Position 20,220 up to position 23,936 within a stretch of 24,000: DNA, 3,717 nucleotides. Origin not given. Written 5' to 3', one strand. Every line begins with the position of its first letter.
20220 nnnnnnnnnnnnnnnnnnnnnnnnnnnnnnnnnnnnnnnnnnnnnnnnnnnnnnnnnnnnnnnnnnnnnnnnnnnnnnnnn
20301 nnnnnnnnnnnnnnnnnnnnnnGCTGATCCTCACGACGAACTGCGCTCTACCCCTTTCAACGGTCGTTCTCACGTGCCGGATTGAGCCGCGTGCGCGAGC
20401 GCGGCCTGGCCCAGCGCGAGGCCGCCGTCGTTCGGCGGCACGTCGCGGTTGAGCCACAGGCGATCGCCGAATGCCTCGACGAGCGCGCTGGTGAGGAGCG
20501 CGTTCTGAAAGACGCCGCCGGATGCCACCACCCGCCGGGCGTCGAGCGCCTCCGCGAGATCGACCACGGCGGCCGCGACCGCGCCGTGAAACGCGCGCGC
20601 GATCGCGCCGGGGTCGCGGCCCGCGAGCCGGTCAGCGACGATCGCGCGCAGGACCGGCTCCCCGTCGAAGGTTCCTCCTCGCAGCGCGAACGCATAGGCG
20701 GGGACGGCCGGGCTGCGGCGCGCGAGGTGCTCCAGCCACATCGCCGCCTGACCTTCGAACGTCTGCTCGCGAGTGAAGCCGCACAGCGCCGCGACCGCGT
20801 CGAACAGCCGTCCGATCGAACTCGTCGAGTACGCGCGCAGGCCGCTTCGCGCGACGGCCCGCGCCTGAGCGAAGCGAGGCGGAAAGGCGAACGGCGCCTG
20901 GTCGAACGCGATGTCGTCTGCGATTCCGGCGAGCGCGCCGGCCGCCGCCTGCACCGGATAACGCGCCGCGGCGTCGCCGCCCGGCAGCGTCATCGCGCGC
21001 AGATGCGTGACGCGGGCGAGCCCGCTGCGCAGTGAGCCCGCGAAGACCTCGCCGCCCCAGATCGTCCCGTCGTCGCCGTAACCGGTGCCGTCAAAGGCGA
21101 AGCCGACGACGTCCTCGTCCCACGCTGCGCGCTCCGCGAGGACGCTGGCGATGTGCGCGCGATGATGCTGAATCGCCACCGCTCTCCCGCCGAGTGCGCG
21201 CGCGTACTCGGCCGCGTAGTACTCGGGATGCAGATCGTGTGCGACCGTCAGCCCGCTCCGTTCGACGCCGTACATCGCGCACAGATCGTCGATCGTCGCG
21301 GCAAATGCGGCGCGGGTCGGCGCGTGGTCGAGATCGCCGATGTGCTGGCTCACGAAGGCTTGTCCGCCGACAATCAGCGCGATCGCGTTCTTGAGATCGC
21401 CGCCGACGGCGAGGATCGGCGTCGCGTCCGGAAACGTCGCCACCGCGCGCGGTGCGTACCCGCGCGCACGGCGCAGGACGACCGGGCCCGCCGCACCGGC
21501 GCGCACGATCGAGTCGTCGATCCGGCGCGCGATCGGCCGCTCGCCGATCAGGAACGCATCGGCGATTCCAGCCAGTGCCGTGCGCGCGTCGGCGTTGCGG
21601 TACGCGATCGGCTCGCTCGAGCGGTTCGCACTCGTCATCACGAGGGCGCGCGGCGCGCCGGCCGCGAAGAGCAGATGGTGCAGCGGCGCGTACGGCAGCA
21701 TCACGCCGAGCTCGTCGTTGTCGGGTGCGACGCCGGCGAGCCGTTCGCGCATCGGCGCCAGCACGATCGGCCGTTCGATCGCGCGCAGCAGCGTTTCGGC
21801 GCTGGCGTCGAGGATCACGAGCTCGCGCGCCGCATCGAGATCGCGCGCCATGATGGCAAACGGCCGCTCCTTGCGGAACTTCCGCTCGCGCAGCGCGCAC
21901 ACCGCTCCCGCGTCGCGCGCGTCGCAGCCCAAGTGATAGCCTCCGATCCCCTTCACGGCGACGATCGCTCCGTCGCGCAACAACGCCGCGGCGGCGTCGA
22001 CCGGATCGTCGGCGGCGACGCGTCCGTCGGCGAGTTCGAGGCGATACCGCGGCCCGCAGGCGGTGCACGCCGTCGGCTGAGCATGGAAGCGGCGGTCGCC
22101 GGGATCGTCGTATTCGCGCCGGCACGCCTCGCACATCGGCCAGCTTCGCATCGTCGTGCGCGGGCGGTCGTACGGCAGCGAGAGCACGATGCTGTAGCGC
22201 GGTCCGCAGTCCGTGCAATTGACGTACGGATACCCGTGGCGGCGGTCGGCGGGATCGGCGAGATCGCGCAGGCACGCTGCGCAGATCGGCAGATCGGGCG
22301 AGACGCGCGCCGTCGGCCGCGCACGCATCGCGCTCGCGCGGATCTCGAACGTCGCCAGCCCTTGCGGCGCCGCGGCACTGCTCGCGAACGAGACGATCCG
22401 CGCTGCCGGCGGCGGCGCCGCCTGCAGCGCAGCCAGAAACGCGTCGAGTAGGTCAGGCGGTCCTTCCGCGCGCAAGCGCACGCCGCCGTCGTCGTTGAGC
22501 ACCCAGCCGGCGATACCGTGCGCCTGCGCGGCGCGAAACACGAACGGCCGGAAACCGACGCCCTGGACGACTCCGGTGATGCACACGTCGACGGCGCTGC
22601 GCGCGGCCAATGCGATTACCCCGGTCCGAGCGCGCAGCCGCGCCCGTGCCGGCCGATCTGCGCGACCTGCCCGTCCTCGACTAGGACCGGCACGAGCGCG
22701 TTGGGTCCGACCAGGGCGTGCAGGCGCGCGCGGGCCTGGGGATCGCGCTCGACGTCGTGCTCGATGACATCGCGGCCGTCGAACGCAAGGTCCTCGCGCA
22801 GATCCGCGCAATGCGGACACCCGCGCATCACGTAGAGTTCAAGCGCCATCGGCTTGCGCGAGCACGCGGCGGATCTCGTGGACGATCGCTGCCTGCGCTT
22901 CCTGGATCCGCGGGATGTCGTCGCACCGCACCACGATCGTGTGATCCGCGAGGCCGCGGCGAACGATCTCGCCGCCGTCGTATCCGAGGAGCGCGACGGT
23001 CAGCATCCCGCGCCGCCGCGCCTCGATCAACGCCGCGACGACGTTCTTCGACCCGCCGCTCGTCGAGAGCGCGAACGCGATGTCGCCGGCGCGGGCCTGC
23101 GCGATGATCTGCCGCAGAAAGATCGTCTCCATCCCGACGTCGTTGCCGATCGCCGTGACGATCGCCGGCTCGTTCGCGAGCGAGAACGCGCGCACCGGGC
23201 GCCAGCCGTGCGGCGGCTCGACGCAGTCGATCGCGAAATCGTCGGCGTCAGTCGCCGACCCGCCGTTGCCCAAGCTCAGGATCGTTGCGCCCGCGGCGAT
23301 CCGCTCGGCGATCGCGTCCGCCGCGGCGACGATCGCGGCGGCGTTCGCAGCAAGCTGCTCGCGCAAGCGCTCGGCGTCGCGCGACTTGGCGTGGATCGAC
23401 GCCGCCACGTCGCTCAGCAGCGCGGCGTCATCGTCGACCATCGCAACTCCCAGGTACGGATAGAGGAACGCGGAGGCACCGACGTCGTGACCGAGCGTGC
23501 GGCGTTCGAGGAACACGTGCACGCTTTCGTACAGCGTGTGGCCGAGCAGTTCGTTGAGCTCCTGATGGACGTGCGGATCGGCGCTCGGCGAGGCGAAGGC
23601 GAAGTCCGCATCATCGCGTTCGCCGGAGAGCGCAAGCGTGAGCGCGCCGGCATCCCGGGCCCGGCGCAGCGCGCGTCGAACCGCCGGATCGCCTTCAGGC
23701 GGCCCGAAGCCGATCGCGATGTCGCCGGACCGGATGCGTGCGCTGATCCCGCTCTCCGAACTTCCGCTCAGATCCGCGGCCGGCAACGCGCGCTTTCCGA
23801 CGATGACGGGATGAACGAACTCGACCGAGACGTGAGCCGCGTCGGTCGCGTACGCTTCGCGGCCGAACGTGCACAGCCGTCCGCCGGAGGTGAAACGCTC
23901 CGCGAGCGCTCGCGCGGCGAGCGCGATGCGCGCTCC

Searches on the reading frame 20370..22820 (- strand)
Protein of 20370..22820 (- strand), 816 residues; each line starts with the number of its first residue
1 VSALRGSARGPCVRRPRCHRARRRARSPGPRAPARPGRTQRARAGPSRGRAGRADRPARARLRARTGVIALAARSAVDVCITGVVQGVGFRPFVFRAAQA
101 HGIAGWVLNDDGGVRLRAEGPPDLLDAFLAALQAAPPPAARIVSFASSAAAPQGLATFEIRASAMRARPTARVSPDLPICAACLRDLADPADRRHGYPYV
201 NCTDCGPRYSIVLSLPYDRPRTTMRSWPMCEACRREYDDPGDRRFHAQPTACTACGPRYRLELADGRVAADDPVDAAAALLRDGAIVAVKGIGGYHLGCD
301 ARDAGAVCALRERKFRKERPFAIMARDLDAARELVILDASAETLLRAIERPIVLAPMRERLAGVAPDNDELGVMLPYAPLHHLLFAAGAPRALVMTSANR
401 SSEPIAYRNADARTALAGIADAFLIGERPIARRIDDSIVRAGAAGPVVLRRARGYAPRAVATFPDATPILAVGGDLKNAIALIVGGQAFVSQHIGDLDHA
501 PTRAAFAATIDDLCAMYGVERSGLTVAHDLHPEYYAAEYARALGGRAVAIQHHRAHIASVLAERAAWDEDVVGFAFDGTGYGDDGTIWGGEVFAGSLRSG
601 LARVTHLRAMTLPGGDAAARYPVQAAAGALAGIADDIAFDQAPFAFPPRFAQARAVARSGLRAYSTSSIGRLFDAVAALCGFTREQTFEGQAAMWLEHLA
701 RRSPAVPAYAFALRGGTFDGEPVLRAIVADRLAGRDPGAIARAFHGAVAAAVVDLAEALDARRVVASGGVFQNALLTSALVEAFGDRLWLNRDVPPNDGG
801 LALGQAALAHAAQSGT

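Call 5: search_protein_families(library=pfam, proteins=[window:20370-22820:-], max_evalue=0.1)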
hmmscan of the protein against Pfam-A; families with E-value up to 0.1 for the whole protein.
window:20370-22820:- (816 aa): 6 families
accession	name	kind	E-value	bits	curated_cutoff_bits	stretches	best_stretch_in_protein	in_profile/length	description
PF22521.2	HypF_C_2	-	1.1e-65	222.2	27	1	573-805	1-241/241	Carbamoyltransferase, Kae1-like Domain, second subdomain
PF01300.24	Sua5_yciO_yrdC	-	4.3e-39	134.3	25.1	1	280-451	2-177/178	Telomere recombination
PF07503.17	zf-HYPF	-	4e-32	110.2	23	2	229-261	1-33/34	HypF finger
PF17788.7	HypF_C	-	1.6e-28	99.7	23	1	466-563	3-99/99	HypF Kae1-like domain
PF00708.24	Acylphosphatase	-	6.8e-20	71.6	22.5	1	78-160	2-85/85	Acylphosphatase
PF02782.22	FGGY_C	-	0.011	16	27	1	722-812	105-197/198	FGGY family of carbohydrate kinases, C-terminal domain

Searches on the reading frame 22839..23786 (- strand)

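Call 6: search_protein_families(library=pfam, proteins=[window:22839-23786:-], max_evalue=0.001)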
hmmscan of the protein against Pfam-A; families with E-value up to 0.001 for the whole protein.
window:22839-23786:- (315 aa): 2 families
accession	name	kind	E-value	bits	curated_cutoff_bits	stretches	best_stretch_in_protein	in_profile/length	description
PF13580.11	SIS_2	-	5.3e-18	65.8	27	1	139-268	7-138/138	SIS domain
PF01380.27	SIS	-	2.6e-08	34.2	25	1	218-287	38-105/131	SIS domain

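Call 88: search_protein_families(library=pfam, proteins=[window:22839-23786:-], max_evalue=0.01)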
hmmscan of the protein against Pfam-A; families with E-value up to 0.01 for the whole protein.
window:22839-23786:- (315 aa): 2 families
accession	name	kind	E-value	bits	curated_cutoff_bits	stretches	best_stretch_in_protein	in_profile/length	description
PF13580.11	SIS_2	-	5.3e-18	65.8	27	1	139-268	7-138/138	SIS domain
PF01380.27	SIS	-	2.6e-08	34.2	25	1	218-287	38-105/131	SIS domain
